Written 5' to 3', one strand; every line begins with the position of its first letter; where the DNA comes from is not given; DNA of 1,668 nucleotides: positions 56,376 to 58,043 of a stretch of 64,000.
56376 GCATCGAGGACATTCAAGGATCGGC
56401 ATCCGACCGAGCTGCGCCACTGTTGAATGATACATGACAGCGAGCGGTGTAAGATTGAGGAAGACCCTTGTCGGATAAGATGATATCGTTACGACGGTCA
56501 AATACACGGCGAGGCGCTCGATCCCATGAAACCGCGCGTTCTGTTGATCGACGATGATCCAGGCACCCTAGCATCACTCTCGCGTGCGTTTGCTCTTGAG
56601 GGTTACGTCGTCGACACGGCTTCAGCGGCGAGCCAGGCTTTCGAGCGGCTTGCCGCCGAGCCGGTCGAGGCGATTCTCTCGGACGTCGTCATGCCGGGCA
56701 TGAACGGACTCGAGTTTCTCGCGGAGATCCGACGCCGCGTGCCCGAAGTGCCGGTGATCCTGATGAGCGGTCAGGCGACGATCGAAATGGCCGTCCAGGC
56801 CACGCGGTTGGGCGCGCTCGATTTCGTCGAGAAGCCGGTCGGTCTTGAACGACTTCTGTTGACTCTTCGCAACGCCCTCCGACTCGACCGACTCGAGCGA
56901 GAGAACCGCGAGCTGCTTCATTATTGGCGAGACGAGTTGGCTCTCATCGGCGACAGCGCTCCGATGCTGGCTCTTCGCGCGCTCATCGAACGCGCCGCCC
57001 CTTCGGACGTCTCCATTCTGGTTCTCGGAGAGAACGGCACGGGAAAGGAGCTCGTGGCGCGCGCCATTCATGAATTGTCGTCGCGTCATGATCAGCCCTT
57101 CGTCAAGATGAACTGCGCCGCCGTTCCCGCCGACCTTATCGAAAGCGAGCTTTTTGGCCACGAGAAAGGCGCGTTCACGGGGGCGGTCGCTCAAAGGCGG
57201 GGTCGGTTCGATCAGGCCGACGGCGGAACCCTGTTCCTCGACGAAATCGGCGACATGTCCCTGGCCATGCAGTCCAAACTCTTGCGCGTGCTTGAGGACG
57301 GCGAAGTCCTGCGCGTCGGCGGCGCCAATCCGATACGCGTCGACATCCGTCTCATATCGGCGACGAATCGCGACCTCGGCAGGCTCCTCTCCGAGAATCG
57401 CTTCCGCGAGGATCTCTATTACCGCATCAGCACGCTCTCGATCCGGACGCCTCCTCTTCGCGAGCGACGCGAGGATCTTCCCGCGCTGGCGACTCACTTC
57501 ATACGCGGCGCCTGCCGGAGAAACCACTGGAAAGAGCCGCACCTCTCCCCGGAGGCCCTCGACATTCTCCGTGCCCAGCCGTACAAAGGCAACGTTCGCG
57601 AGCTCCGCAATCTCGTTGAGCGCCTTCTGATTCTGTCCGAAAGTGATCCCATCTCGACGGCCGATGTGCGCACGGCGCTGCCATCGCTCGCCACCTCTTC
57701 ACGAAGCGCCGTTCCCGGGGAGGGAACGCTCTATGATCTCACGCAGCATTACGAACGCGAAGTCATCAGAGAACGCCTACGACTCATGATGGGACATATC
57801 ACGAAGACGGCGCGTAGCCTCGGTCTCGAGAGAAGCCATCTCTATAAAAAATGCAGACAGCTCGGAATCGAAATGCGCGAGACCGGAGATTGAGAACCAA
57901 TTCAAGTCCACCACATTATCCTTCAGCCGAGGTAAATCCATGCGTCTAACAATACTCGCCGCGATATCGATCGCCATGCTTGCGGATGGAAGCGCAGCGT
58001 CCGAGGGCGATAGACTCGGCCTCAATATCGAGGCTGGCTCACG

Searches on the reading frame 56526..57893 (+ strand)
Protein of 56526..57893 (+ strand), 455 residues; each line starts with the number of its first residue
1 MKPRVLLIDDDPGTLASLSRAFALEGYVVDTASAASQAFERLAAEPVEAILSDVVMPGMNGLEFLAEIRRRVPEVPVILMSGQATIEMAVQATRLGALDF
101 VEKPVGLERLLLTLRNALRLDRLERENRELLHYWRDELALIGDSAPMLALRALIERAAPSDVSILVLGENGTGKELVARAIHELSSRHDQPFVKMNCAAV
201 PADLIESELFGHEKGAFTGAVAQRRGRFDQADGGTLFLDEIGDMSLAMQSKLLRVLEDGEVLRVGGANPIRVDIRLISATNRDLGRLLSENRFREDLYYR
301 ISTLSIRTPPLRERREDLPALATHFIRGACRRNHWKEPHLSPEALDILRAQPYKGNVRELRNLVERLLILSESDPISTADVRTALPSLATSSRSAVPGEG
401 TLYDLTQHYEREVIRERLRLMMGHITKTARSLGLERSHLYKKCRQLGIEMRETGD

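Call 70: search_protein_families(library=pfam, proteins=[window:56526-57893:+], max_evalue=0.0001)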
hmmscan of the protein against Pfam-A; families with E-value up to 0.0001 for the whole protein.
window:56526-57893:+ (455 aa): 8 families
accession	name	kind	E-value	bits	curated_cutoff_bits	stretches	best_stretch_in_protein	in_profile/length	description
PF00158.32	Sigma54_activat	-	5.9e-71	238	20.2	1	140-306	1-167/168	Sigma-54 interaction domain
PF00072.30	Response_reg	-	4.1e-28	98.2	30.2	1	5-113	1-109/111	Response regulator receiver domain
PF14532.12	Sigma54_activ_2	-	8.4e-25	88.1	25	1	141-311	1-138/138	Sigma-54 interaction domain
PF25601.1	AAA_lid_14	-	2e-20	72.8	27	1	312-388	1-77/87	AAA+ ATPase lid domain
PF07728.20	AAA_5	-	2.1e-08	34.7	22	1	164-284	2-125/139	AAA domain (dynein-related subfamily)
PF07724.20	AAA_2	-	3.3e-06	27.7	27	1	162-277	4-120/166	AAA domain (Cdc48 subfamily)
PF01078.27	Mg_chelatase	-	6.7e-05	22.8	20.3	0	219-280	93-156/207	Magnesium chelatase, subunit ChlI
PF00004.35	AAA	-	7.8e-05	23.6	21.2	0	164-292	1-119/131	ATPase family associated with various cellular activities (AAA)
